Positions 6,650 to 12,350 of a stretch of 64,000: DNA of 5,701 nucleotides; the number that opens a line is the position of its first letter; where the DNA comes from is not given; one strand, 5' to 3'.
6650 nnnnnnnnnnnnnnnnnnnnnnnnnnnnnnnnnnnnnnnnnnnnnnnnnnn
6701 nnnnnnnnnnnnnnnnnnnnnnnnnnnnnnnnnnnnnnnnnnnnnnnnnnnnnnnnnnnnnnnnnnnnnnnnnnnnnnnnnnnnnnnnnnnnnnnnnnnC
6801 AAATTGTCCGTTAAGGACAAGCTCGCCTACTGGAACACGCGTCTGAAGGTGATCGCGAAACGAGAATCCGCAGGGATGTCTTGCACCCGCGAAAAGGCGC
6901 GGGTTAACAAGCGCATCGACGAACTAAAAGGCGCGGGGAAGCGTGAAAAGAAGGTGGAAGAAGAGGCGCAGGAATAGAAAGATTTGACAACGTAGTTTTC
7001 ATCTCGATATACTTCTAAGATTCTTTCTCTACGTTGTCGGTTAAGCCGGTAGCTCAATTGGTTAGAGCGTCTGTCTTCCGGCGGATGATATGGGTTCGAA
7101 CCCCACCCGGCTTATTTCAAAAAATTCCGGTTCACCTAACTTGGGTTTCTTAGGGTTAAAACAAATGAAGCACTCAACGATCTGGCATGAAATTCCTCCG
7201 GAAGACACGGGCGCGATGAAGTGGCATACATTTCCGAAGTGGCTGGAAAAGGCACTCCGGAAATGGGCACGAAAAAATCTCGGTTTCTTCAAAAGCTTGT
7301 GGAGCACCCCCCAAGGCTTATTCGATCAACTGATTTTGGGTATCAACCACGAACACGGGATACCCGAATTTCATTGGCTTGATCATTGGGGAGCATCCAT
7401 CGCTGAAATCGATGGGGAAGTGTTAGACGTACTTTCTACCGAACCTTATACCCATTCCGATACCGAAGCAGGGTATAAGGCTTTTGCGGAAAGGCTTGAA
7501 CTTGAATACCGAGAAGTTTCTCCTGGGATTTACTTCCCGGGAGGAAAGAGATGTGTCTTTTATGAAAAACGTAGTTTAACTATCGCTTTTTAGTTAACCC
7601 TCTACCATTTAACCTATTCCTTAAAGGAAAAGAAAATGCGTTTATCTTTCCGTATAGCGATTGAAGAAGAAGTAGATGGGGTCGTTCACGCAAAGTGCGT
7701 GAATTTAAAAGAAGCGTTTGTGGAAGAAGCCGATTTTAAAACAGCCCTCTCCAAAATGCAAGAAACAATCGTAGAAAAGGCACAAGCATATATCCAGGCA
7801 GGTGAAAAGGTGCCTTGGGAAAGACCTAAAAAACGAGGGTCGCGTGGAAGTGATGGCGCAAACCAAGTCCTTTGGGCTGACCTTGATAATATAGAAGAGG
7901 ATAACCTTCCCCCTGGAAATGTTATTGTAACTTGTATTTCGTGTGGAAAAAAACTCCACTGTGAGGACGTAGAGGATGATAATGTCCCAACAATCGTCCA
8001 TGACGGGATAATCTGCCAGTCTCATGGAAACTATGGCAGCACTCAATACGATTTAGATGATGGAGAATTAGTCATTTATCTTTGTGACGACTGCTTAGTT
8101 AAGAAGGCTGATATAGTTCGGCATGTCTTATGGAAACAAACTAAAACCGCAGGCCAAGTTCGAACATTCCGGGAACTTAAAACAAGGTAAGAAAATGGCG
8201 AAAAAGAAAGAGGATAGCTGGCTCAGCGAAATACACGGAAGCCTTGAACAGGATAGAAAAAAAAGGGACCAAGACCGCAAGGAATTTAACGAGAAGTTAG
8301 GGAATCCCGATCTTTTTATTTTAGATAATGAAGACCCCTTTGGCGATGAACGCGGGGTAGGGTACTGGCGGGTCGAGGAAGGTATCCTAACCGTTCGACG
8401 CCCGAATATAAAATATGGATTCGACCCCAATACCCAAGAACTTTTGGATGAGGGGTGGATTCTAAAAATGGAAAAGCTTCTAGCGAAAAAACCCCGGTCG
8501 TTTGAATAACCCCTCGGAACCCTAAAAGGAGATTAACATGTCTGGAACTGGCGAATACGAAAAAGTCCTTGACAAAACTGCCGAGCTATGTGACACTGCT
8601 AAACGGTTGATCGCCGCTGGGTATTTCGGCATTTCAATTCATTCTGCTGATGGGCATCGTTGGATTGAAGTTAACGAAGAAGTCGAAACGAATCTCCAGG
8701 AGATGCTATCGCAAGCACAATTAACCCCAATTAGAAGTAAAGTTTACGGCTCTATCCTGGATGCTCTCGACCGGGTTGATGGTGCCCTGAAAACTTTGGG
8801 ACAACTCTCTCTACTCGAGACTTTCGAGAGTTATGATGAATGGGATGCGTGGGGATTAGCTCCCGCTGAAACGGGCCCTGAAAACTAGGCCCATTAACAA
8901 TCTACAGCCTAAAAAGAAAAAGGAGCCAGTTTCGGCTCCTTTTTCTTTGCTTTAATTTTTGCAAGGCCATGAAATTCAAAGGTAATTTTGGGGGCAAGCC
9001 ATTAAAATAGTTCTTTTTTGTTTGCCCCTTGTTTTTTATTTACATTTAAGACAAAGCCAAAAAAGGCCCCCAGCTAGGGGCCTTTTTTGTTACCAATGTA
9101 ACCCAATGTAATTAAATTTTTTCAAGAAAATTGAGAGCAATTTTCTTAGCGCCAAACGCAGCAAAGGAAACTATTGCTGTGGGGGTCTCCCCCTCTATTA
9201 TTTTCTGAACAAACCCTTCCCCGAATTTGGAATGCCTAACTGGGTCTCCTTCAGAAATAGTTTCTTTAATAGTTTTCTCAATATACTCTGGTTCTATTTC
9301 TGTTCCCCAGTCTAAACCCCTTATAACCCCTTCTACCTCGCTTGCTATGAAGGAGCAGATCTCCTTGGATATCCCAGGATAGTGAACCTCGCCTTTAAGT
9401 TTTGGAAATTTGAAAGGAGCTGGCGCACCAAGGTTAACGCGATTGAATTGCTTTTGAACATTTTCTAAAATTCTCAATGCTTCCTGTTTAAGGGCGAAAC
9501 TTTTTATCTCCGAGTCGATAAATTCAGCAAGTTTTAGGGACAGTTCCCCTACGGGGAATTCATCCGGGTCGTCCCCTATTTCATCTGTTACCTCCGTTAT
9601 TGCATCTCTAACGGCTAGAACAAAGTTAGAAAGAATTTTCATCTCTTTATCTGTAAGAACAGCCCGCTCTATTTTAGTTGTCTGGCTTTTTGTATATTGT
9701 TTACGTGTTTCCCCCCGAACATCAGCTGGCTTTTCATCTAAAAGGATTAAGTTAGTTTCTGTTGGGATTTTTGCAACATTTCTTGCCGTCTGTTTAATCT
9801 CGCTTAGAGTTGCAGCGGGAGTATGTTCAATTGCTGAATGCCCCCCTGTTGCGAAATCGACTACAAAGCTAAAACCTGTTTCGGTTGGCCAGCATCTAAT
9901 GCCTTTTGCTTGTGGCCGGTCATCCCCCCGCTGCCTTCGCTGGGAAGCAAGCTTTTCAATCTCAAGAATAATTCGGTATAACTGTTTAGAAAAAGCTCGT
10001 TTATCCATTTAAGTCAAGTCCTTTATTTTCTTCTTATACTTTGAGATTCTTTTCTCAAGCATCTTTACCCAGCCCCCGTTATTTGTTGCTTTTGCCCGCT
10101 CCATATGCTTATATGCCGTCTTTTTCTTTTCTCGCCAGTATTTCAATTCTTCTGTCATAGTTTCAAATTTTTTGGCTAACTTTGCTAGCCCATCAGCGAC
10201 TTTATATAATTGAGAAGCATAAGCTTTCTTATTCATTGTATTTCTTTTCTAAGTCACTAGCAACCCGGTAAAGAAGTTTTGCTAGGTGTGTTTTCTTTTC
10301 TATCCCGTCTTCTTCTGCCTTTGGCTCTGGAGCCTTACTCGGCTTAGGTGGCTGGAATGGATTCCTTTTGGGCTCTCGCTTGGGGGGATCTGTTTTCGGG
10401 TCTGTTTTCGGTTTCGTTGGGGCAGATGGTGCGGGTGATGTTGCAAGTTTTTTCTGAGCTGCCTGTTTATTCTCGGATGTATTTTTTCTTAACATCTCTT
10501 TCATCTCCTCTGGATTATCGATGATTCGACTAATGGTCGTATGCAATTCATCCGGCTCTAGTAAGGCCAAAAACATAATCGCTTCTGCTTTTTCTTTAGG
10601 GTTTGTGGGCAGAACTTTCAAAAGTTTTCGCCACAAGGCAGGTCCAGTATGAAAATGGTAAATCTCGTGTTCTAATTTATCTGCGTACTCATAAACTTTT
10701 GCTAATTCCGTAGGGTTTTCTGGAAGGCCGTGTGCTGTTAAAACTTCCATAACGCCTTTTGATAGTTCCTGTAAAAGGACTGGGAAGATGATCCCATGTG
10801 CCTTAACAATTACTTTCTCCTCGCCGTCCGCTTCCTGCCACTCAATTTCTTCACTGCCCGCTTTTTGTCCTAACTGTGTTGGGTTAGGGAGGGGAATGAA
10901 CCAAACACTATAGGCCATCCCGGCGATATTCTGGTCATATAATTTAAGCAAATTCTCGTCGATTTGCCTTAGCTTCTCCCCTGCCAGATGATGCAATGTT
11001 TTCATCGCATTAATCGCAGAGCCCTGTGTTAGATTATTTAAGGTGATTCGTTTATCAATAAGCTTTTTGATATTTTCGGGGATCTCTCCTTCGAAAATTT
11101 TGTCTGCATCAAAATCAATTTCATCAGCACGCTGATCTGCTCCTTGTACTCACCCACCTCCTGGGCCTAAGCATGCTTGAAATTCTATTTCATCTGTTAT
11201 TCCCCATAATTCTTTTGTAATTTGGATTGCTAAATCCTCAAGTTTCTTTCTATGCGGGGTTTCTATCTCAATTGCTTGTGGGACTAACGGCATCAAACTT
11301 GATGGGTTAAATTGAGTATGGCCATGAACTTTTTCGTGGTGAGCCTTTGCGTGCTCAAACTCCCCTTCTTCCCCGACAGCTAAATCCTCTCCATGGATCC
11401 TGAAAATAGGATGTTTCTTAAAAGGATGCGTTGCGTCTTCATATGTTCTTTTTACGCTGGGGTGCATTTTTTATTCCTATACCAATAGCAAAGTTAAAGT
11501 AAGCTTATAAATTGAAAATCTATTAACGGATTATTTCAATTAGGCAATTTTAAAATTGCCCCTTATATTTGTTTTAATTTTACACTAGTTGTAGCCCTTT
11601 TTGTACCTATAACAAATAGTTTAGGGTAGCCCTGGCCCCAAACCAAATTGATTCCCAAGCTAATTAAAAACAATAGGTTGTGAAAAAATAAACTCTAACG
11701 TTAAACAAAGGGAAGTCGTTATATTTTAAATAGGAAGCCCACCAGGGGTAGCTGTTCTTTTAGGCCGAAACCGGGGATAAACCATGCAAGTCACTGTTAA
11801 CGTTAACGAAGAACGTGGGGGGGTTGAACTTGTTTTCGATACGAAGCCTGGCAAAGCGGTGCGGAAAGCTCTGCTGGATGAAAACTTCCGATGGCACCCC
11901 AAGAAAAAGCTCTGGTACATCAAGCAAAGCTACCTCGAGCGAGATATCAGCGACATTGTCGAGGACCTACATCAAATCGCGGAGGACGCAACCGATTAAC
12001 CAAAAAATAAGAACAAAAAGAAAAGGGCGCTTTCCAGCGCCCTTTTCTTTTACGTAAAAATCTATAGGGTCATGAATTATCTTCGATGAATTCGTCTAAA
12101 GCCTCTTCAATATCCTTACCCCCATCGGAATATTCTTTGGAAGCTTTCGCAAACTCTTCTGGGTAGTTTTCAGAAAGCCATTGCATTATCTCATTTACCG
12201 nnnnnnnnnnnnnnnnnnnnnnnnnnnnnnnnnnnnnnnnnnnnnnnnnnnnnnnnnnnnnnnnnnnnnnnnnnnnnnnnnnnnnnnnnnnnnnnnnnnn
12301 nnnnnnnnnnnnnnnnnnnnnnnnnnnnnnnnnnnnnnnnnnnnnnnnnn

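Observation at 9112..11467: Minus-strand gene chain interrupted by an in-frame TGA in a Gly-rich context, with a triplicated helix motif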

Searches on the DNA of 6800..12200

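Call 25: search_rna_families(source=window, start=6800, end=12200, threshold=evalue, max_evalue=1, show_alignments=2)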
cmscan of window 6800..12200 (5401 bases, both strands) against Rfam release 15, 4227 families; matches with E-value up to 1: 15.
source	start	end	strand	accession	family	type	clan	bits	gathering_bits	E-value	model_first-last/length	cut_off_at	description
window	7043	7114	+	RF00005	tRNA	Gene; tRNA;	CL00001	50.7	29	5.4e-09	1-71/71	no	tRNA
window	9000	9090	+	RF01859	Phe_leader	Cis-reg; leader;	-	33.2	55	0.0098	1-125/125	no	Phenylalanine leader peptide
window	8969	9088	+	RF04180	BTnc231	Gene; sRNA;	-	30.9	80.4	0.0018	1-154/154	no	Bacteroides sRNA BTnc231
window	9056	9117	-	RF01859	Phe_leader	Cis-reg; leader;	-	27.1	55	0.22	1-125/125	no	Phenylalanine leader peptide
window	11962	12055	+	RF02029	sraA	Gene; sRNA;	-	25.8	56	0.91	1-95/95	no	sraA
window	9030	9123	+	RF01770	rimP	Cis-reg; leader;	-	25.7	47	0.55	1-102/102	no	Gammaprotebacteria rimP leader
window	9794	9872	-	RF00853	mir-304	Gene; miRNA;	-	23.7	99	0.16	1-88/88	no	mir-304 microRNA precursor family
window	9059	9119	-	RF02057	STnc40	Gene; sRNA;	-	23.7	45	0.92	1-70/70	no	Salmonella enterica sRNA STnc40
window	12017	12050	+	RF04197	mir-9457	Gene; miRNA;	-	23.3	90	0.38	19-51/68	no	mir-9457 microRNA precursor family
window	12017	12050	-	RF04197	mir-9457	Gene; miRNA;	-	22.9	90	0.48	19-51/68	no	mir-9457 microRNA precursor family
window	9057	9121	-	RF00506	Thr_leader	Cis-reg; leader;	-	22.5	55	0.67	1-118/118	no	Threonine operon leader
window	9028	9090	+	RF00506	Thr_leader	Cis-reg; leader;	-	22.4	55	0.7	1-118/118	no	Threonine operon leader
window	12021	12053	+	RF00489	ctRNA_p42d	Gene; antisense;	-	21.3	50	0.47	1-46/46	no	ctRNA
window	12017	12165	-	RF00166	PrrB_RsmZ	Gene; sRNA;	CL00106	21.2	44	0.086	1-133/133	no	PrrB/RsmZ RNA family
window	12010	12083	+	RF01808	MicX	Gene; sRNA;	-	19.7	75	0.45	1-194/194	no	MicX Vibrio cholerae sRNA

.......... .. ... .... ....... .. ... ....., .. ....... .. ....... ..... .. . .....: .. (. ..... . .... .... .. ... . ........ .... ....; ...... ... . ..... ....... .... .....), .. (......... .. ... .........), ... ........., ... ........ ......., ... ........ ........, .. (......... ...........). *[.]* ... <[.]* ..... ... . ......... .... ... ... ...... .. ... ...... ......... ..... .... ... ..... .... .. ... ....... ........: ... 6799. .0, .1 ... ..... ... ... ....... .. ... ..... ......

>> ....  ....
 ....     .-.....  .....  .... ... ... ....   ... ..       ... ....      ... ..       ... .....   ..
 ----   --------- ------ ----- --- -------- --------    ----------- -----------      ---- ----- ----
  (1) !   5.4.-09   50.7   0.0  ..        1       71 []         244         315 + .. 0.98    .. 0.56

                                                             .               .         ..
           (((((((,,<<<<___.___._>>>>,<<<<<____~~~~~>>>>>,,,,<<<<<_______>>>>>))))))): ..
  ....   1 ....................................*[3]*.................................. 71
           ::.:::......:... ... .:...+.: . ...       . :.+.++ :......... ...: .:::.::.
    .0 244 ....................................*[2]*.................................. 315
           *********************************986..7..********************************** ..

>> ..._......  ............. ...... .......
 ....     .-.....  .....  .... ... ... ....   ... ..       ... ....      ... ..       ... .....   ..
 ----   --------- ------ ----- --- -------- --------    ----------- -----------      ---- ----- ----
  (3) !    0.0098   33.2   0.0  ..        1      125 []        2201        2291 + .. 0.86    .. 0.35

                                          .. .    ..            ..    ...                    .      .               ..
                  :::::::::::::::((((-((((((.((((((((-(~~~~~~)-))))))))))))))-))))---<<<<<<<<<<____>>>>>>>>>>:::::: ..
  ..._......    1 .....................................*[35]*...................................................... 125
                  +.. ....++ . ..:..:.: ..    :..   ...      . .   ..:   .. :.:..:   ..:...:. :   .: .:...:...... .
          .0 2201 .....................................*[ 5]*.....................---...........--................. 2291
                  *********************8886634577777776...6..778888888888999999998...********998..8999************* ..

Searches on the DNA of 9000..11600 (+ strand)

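Call 7: search_dna_similar(query=window:9000-11600:+, collection=phages, mode=distant)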
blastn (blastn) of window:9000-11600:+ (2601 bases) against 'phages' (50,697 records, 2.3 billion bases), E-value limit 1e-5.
No match.

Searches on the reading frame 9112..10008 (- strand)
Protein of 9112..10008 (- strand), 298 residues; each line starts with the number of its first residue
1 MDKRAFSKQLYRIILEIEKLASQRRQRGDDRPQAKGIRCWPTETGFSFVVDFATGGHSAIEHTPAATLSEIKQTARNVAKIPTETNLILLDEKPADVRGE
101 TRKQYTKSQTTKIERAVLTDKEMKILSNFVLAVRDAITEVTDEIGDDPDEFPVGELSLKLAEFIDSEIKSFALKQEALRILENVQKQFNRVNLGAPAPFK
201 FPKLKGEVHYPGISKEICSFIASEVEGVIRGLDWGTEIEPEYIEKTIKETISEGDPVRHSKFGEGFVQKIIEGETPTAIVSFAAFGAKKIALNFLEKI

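Call 9: search_protein_families(library=pfam, proteins=[window:9112-10008:-], max_evalue=1)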
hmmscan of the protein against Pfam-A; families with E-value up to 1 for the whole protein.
window:9112-10008:- (298 aa): 2 families
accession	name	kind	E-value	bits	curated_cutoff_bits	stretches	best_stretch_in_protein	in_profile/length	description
PF21196.3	PcrA_UvrD_tudor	-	0.046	14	23.9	1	254-293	2-42/48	PcrA/UvrD tudor domain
PF10805.13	DUF2730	-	0.22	12.1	24.9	1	70-110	48-88/102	Protein of unknown function (DUF2730)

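Call 10: search_protein_families(library=phrogs, proteins=[window:9112-10008:-], max_evalue=1)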
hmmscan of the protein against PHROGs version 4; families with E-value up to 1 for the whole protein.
window:9112-10008:- (298 aa): 2 families
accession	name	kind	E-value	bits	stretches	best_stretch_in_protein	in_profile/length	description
phrog_9200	-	unknown function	0.29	12.4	0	104-139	6-41/95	-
phrog_10612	-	unknown function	0.29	12.4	1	61-142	22-107/112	-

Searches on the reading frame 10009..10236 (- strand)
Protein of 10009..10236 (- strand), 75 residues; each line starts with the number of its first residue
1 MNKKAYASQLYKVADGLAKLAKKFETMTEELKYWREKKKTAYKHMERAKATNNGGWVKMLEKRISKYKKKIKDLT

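Call 9: search_protein_families(library=pfam, proteins=[window:10009-10236:-], max_evalue=1)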
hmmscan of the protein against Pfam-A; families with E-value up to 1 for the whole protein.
window:10009-10236:- (75 aa): 6 families
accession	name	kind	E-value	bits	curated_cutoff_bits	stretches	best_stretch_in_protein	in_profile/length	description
PF17749.6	MIP-T3_C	-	2.5e-05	24.8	25.8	1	22-73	78-128/154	Microtubule-binding protein MIP-T3 C-terminal region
PF20379.3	DUF6674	-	0.00044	20.4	28.5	1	2-73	16-84/251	Family of unknown function (DUF6674)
PF07926.17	TPR_MLP1_2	-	0.008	16.6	36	1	12-75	51-116/129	TPR/MLP1/MLP2-like protein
PF14476.11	Chloroplast_duf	-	0.031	13.7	25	1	19-68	139-190/320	Petal formation-expressed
PF08702.15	Fib_alpha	-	0.046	14.3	29.9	1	4-72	31-98/143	Fibrinogen alpha/beta chain family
PF09866.14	DUF2093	-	0.3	11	25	1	29-48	20-39/42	Uncharacterized protein conserved in bacteria (DUF2093)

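Call 10: search_protein_families(library=phrogs, proteins=[window:10009-10236:-], max_evalue=1)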
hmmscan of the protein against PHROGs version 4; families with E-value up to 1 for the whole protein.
window:10009-10236:- (75 aa): 1 family
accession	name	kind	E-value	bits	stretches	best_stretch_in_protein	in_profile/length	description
phrog_4068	-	unknown function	0.087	14.6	1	1-46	1-45/89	-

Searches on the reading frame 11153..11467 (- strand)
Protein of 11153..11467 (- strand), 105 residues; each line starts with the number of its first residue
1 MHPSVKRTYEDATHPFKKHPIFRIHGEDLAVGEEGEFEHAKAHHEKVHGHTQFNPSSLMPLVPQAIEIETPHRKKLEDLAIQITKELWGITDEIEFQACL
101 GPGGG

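Call 41: list_cluster_members(proteins=[P0001, window:11153-11467:-, window:10012-10236:-, window:9115-10008:-])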
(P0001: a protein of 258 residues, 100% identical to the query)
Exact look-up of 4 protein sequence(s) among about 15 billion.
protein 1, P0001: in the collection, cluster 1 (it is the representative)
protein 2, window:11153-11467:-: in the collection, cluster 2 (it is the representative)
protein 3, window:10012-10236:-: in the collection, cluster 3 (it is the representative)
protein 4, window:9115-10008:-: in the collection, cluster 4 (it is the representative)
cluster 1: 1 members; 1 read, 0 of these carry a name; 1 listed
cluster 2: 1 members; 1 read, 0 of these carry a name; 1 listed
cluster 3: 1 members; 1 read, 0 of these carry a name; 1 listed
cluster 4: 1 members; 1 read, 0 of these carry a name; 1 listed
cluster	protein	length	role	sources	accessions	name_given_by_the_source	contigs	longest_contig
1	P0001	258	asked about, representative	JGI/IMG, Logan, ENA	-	-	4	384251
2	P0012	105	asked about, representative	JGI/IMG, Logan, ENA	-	-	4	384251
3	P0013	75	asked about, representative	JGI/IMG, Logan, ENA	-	-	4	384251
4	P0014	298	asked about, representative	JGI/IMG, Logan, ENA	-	-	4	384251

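Call 66: find_homologous_proteins(query=P0012, max_evalue=0.01)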
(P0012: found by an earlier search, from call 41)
Query P0012 (105 aa): 1 proteins with E <= 0.01 among 3 candidates.
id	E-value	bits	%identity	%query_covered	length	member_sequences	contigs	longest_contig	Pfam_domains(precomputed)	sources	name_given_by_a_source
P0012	3.1e-66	238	100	100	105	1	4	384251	-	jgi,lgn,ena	-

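Call 72: find_homologous_proteins(query=P0014, max_evalue=0.01)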
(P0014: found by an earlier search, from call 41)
Query P0014 (298 aa): 1 proteins with E <= 0.01 among 1378 candidates.
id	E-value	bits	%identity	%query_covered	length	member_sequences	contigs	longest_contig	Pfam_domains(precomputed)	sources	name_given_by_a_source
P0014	3.2e-191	652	100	100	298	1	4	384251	-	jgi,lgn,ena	-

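Call 76: search_protein_representatives(alignment_id=A2)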
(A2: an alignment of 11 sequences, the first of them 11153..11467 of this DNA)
Query: 11 sequences, 111 profile positions. Proteins with E-value up to 0.001 (for the whole library): 766; up to 1e-10: 283; up to 1e-30: 0. The best 150 are listed.
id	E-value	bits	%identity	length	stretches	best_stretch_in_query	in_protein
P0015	1.6e-30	122.0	-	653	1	1-110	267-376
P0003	3.4e-28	114.5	-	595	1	1-110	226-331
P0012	2.0e-27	112.0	-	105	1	2-107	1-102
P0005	1.3e-23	99.8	-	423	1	1-109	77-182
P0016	2.0e-23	99.2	-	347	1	2-107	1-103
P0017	2.6e-22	95.6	-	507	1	1-110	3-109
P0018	1.3e-21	93.4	-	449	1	2-104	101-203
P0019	2.0e-21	92.7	-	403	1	2-108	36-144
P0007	1.8e-20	89.7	-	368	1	8-107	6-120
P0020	3.5e-20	88.7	-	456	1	1-104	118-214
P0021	3.8e-20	88.6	-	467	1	2-105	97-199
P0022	3.9e-20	88.6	-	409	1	2-107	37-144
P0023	4.9e-20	88.3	-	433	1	2-108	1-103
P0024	6.2e-20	87.9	-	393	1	2-103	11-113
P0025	8.9e-20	87.4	-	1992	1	2-109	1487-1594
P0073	2.8e-16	76.2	-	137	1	2-108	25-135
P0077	3.1e-16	76.0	-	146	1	2-109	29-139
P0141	1.1e-13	67.8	-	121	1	5-103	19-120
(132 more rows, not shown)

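Call 78: find_encoding_contigs(protein=P0073, flank=3000, max_places=3)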
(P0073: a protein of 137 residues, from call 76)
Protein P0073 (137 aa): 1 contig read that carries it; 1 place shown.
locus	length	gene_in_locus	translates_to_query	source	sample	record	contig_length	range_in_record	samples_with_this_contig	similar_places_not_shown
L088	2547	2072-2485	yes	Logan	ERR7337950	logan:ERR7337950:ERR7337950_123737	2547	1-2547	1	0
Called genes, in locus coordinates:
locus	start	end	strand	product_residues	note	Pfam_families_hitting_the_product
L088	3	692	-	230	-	?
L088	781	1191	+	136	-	-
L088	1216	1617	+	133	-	-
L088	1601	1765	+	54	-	-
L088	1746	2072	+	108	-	-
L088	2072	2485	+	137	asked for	-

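Call 81: find_encoding_contigs(protein=P0077, flank=3000, max_places=2)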
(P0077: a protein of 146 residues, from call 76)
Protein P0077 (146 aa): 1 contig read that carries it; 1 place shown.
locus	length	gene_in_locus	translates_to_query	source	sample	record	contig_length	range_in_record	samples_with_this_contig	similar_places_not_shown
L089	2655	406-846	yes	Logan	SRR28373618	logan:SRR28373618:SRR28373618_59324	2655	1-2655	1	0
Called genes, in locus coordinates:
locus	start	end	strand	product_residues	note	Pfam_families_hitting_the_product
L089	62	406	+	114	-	-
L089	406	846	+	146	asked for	-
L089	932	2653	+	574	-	?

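Call 82: find_encoding_contigs(protein=P0141, flank=3000, max_places=2)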
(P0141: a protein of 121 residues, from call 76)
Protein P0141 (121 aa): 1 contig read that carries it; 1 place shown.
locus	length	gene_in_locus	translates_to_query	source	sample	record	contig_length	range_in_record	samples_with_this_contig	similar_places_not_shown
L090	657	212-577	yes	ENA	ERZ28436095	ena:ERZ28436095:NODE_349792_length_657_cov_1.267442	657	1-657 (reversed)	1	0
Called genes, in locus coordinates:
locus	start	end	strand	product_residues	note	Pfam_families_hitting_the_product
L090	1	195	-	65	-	?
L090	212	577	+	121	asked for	-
